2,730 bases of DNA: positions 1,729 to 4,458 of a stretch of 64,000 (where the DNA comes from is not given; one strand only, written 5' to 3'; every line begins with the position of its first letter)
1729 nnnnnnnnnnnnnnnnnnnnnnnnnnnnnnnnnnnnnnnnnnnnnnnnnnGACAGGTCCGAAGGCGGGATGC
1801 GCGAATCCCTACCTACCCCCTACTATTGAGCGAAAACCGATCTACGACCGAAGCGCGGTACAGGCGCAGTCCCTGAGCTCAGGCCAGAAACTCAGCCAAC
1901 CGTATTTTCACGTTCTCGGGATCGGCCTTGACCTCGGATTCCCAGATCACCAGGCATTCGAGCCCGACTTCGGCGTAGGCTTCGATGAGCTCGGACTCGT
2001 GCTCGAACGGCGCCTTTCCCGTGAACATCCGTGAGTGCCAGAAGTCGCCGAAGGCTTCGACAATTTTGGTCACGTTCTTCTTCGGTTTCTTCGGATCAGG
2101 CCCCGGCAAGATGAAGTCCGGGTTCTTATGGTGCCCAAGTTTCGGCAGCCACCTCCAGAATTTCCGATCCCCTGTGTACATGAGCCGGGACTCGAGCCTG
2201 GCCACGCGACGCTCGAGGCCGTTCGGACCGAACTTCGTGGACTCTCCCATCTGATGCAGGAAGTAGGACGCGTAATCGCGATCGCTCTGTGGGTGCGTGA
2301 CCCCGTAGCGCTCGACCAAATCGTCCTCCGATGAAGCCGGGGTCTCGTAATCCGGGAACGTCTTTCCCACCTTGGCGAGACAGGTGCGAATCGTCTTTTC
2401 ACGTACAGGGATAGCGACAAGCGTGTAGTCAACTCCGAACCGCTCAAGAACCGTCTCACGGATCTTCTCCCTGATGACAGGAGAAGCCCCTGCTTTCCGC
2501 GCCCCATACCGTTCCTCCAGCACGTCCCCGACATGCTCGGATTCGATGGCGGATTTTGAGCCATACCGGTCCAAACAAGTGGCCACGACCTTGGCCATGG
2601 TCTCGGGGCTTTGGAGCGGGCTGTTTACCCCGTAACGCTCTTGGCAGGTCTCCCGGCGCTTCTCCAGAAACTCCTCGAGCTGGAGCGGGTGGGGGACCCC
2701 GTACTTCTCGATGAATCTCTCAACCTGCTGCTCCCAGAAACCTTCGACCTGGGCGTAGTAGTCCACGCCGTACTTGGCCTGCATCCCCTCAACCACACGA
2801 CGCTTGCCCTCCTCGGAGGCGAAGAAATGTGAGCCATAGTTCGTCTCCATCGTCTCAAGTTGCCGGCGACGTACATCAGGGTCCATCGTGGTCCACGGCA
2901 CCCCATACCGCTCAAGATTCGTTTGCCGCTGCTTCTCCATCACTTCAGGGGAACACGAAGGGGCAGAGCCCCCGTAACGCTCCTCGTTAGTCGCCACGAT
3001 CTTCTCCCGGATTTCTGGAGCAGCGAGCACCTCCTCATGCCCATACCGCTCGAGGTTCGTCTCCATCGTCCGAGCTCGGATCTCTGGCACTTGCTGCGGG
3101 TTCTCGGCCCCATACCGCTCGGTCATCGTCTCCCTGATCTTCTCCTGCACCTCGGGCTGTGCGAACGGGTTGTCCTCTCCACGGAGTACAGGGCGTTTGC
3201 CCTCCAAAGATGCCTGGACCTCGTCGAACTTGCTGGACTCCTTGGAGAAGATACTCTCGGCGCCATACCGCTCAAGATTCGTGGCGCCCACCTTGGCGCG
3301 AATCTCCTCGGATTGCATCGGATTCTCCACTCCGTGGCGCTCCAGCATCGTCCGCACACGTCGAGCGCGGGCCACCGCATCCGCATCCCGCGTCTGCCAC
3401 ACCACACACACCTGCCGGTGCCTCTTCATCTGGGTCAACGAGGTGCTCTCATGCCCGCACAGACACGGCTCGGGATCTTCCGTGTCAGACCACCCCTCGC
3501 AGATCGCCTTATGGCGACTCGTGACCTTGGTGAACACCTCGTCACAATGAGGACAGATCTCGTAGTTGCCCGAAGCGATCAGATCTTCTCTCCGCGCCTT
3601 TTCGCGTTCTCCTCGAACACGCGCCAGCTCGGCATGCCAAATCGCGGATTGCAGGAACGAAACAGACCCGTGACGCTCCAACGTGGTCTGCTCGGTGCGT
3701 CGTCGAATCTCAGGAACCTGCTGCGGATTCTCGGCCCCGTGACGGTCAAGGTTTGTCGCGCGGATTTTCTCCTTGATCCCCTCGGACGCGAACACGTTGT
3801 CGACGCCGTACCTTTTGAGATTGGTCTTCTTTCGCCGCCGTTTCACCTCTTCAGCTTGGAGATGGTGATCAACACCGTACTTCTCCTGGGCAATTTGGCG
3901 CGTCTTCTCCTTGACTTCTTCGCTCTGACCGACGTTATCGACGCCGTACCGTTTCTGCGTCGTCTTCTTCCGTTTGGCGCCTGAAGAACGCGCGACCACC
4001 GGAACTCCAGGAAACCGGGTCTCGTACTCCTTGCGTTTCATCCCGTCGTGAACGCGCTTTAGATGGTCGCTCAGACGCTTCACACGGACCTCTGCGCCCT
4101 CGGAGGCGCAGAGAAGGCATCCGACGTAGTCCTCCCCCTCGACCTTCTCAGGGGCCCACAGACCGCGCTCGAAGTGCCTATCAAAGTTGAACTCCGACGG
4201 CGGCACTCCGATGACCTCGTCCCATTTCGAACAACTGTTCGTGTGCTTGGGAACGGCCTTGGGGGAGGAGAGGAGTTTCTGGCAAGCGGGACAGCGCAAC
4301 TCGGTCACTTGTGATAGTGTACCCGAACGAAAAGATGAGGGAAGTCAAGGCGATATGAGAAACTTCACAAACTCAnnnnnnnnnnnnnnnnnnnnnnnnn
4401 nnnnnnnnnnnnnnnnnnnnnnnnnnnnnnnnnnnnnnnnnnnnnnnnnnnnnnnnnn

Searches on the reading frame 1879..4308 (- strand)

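Call 8: search_protein_families(library=pfam, proteins=[window:1879-4308:-], max_evalue=0.001)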
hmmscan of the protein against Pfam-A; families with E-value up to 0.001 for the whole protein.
window:1879-4308:- (809 aa): 1 family
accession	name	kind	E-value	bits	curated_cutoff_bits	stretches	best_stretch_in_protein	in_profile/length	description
PF24308.1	DUF7487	-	8.2e-76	255.2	27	5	435-550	1-117/220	Family of unknown function (DUF7487)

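Call 11: search_protein_families(library=phrogs, proteins=[window:1879-4308:-], max_evalue=0.001)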
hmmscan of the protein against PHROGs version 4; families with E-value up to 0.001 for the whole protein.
window:1879-4308:- (809 aa): 2 families
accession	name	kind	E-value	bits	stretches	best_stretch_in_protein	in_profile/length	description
phrog_3339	-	DNA, RNA and nucleotide metabolism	2.9e-56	192.6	4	111-219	101-193/536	homing endonuclease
phrog_12131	-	DNA, RNA and nucleotide metabolism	2.4e-50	172.4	6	316-415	85-179/313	homing endonuclease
